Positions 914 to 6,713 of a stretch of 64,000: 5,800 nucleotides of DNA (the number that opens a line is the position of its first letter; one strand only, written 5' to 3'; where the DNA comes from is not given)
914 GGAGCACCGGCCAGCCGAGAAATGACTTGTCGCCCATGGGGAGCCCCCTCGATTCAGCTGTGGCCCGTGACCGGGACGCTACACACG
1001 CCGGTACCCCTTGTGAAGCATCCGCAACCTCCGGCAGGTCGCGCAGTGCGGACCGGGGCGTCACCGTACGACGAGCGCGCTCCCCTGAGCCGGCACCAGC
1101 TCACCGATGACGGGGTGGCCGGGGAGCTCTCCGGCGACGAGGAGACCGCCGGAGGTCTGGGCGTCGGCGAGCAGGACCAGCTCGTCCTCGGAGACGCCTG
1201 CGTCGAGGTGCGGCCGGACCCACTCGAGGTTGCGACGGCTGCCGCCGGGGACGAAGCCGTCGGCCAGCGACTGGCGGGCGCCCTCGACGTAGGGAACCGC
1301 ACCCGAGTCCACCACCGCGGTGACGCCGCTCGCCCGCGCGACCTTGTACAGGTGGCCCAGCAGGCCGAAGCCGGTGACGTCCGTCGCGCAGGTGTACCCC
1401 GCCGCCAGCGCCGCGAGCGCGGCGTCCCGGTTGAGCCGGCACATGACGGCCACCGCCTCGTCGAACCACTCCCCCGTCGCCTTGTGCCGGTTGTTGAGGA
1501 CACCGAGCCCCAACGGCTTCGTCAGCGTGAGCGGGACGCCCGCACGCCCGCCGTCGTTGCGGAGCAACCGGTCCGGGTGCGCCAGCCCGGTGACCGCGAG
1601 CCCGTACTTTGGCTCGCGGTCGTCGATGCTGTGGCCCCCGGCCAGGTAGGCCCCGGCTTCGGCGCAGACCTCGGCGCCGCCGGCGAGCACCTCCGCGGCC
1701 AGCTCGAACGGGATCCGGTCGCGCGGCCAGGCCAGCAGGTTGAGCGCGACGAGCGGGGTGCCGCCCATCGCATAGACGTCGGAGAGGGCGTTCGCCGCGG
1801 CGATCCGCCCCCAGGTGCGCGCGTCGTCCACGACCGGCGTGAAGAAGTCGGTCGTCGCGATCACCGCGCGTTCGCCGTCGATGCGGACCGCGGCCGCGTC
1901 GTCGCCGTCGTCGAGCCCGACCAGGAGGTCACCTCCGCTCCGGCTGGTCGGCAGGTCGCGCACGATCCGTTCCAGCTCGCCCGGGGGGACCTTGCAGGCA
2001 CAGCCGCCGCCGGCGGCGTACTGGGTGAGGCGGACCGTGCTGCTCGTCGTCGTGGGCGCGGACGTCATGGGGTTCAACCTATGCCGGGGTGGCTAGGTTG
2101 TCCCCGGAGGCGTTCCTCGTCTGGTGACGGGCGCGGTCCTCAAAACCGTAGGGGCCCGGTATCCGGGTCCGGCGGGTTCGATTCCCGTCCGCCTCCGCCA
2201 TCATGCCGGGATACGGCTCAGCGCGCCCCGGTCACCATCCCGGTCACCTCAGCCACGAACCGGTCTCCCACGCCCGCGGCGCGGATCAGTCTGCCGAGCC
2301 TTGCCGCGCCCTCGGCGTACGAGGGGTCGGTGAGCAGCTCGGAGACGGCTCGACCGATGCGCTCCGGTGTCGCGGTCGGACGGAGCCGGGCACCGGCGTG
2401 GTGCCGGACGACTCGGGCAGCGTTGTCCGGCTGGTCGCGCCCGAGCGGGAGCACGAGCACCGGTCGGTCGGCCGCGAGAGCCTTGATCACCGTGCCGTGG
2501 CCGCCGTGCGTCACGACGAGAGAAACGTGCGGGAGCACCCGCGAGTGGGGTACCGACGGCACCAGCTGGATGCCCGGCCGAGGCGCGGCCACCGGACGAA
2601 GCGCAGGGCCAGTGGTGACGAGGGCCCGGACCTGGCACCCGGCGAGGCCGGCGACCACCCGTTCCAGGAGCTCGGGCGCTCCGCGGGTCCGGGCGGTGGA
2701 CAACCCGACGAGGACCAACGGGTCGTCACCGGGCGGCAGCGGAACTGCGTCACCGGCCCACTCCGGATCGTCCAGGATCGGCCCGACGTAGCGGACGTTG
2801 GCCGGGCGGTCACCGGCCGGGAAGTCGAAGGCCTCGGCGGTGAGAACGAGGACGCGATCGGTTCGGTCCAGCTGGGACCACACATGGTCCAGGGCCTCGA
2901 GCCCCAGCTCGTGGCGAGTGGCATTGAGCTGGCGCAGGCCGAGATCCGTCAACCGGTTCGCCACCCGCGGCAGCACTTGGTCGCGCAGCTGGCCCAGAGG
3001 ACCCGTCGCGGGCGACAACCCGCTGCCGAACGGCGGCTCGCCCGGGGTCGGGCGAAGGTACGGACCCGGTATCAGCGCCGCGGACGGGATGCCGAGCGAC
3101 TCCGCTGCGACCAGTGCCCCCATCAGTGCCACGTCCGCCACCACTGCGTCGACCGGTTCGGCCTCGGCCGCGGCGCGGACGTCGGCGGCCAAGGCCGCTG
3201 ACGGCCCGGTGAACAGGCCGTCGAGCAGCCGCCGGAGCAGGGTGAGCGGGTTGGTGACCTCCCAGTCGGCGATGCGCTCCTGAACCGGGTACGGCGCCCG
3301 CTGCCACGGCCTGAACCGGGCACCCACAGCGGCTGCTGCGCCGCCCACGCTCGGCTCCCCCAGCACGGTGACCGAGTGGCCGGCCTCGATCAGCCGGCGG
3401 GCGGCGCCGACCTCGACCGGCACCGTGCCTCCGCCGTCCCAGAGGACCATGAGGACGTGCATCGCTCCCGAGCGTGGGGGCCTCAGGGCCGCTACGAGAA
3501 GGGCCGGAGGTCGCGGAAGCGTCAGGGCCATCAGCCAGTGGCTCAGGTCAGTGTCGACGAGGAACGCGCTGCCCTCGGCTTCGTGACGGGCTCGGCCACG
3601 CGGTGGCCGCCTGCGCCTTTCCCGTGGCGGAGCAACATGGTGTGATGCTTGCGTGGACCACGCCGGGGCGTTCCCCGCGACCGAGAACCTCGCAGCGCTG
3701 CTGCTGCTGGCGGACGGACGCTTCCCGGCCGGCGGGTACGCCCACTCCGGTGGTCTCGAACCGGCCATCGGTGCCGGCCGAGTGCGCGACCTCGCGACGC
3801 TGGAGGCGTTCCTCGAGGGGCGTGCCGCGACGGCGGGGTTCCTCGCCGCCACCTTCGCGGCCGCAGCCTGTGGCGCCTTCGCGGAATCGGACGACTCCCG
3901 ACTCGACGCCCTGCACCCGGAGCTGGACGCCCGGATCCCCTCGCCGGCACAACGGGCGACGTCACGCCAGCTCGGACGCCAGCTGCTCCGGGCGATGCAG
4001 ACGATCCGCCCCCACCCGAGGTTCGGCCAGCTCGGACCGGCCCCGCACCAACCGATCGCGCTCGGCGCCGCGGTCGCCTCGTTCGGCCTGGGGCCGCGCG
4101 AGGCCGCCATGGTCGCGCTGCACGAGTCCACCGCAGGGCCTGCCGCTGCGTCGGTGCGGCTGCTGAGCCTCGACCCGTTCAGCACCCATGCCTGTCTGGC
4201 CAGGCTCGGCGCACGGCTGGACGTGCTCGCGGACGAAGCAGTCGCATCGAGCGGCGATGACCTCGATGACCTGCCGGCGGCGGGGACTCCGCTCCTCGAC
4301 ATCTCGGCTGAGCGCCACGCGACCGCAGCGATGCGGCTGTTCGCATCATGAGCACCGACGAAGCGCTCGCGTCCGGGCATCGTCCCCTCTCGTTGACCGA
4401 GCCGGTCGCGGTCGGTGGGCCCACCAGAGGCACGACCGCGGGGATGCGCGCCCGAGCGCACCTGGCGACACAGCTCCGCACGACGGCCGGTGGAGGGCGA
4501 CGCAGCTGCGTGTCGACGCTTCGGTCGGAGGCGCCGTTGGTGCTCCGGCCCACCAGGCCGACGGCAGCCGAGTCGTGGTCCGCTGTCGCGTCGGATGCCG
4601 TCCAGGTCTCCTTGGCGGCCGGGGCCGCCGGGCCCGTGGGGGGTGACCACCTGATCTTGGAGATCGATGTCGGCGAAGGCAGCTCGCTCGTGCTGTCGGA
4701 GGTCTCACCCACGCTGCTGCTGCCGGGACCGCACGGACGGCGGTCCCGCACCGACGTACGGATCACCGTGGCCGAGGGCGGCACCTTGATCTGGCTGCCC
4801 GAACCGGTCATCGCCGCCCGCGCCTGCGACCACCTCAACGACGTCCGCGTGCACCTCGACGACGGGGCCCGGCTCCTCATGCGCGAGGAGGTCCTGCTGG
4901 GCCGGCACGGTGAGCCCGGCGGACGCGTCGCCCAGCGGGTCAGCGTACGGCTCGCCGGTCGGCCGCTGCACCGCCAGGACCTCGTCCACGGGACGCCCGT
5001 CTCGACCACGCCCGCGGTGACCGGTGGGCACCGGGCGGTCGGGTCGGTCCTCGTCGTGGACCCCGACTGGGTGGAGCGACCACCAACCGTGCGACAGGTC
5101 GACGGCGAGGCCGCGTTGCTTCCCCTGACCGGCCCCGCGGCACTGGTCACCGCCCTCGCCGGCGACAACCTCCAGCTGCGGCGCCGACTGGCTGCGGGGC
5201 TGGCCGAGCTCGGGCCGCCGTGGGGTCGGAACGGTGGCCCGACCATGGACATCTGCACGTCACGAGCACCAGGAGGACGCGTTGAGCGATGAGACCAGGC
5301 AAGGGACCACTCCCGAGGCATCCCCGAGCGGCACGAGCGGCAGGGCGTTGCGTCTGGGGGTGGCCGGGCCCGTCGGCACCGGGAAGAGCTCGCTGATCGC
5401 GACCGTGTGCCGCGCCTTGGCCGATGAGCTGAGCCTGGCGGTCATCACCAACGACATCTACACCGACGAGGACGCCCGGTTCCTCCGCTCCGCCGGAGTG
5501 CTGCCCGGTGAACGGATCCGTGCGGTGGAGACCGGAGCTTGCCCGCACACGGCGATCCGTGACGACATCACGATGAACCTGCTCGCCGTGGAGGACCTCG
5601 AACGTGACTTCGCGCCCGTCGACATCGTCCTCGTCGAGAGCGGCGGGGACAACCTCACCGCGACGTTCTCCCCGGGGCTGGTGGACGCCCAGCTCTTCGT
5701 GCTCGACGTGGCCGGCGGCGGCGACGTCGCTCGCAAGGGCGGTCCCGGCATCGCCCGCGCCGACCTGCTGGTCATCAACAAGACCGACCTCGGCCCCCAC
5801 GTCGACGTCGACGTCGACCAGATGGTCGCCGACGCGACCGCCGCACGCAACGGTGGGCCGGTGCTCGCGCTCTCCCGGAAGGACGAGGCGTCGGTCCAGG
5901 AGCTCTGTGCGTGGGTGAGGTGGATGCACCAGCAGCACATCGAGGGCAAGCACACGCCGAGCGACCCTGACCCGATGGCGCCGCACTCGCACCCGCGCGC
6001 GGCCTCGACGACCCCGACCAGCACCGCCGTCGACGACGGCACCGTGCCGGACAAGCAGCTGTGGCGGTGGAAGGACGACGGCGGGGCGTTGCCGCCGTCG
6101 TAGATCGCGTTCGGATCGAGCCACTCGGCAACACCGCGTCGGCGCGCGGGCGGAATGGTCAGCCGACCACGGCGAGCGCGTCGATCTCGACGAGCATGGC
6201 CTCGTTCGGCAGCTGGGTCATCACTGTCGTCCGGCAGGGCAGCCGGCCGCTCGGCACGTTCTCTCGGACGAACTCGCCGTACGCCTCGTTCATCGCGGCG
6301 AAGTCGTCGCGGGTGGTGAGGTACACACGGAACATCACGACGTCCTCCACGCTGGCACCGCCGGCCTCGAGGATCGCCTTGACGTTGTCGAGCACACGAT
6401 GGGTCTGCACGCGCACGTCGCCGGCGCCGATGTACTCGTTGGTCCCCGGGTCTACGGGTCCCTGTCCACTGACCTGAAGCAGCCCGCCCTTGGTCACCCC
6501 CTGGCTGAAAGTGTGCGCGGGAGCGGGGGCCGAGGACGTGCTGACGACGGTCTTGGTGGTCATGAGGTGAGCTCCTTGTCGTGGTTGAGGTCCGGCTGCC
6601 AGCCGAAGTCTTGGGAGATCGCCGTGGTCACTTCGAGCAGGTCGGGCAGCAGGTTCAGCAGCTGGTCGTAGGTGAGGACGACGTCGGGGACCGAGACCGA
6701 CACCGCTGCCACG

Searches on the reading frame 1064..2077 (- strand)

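Call 70: search_protein_families(library=pfam, proteins=[window:1064-2077:-], max_evalue=0.00001)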
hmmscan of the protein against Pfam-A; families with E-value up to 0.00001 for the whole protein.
window:1064-2077:- (338 aa): 2 families
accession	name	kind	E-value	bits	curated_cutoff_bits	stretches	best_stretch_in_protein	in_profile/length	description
PF00586.29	AIRS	-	1.4e-26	93.5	24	1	58-165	1-111/112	AIR synthase related protein, N-terminal domain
PF02769.27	AIRS_C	-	6.1e-08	33.4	23.1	1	218-273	50-102/156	AIR synthase related protein, C-terminal domain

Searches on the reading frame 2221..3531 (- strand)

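Call 70: search_protein_families(library=pfam, proteins=[window:2221-3531:-], max_evalue=0.00001)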
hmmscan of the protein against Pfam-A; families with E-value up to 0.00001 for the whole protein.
window:2221-3531:- (437 aa): 3 families
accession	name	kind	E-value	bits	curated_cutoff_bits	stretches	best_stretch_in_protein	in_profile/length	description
PF06722.18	EryCIII-like_C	-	1.2e-12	48.4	31.7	1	318-412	30-125/145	Erythromycin biosynthesis protein CIII-like, C-terminal domain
PF00201.24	UDPGT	-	4.8e-10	39.3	19.5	1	322-415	325-421/499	UDP-glucoronosyl and UDP-glucosyl transferase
PF04101.22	Glyco_tran_28_C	-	1.6e-07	32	22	1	335-405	71-146/166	Glycosyltransferase family 28 C-terminal domain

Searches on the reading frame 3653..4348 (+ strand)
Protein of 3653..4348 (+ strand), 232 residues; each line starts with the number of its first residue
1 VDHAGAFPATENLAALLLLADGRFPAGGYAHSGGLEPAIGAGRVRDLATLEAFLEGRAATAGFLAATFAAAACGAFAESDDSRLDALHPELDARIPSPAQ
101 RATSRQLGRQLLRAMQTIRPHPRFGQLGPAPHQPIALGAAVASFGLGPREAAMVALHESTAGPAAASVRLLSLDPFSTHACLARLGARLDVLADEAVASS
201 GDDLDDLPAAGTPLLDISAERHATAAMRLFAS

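Call 70: search_protein_families(library=pfam, proteins=[window:3653-4348:+], max_evalue=0.00001)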
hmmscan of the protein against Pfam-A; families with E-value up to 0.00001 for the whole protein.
window:3653-4348:+ (232 aa): 1 family
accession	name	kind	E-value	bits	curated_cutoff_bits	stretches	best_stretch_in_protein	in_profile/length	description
PF01730.21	UreF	-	2.2e-27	96.6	23.3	1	44-185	1-150/151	UreF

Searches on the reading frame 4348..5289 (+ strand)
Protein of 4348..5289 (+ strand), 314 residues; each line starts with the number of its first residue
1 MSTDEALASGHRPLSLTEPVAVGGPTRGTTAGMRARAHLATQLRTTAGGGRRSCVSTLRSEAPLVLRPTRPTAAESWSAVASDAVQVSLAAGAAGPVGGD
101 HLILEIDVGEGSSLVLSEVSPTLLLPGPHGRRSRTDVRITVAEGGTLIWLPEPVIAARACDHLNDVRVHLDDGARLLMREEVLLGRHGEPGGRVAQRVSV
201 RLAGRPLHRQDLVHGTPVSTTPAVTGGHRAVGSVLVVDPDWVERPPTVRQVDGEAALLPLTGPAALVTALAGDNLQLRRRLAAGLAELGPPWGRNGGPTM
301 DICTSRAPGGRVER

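Call 70: search_protein_families(library=pfam, proteins=[window:4348-5289:+], max_evalue=0.00001)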
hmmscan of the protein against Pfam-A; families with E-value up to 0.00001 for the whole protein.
window:4348-5289:+ (314 aa): 1 family
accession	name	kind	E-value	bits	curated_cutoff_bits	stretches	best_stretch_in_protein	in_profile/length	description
PF01774.22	UreD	-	2.2e-29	103.4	27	1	92-255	5-171/201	UreD urease accessory protein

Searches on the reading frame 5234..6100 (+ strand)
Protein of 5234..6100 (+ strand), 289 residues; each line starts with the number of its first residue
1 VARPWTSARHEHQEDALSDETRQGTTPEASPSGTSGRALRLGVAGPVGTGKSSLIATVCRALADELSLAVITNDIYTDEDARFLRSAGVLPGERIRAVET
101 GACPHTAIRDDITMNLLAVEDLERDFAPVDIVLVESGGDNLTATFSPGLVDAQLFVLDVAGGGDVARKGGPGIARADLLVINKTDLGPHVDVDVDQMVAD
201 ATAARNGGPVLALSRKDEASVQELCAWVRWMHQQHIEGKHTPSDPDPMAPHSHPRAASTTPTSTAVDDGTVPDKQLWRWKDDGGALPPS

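Call 70: search_protein_families(library=pfam, proteins=[window:5234-6100:+], max_evalue=0.00001)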
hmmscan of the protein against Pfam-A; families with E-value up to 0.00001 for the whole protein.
window:5234-6100:+ (289 aa): 1 family
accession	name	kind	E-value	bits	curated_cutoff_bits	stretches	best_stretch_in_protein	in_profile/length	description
PF02492.25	cobW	-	1.6e-31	109.7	20.7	1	42-210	4-178/180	CobW/HypB/UreG, nucleotide-binding domain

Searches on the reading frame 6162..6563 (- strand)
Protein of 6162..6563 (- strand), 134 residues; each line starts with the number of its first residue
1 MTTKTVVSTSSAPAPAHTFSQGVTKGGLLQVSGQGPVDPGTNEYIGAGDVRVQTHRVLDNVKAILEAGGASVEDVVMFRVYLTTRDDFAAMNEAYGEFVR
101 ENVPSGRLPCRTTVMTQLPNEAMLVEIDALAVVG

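Call 70: search_protein_families(library=pfam, proteins=[window:6162-6563:-], max_evalue=0.00001)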
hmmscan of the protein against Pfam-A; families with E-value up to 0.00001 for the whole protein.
window:6162-6563:- (134 aa): 1 family
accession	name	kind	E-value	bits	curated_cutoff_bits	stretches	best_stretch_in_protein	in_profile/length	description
PF01042.26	Ribonuc_L-PSP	-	3e-30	105.2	27.3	1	10-133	2-121/121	Endoribonuclease L-PSP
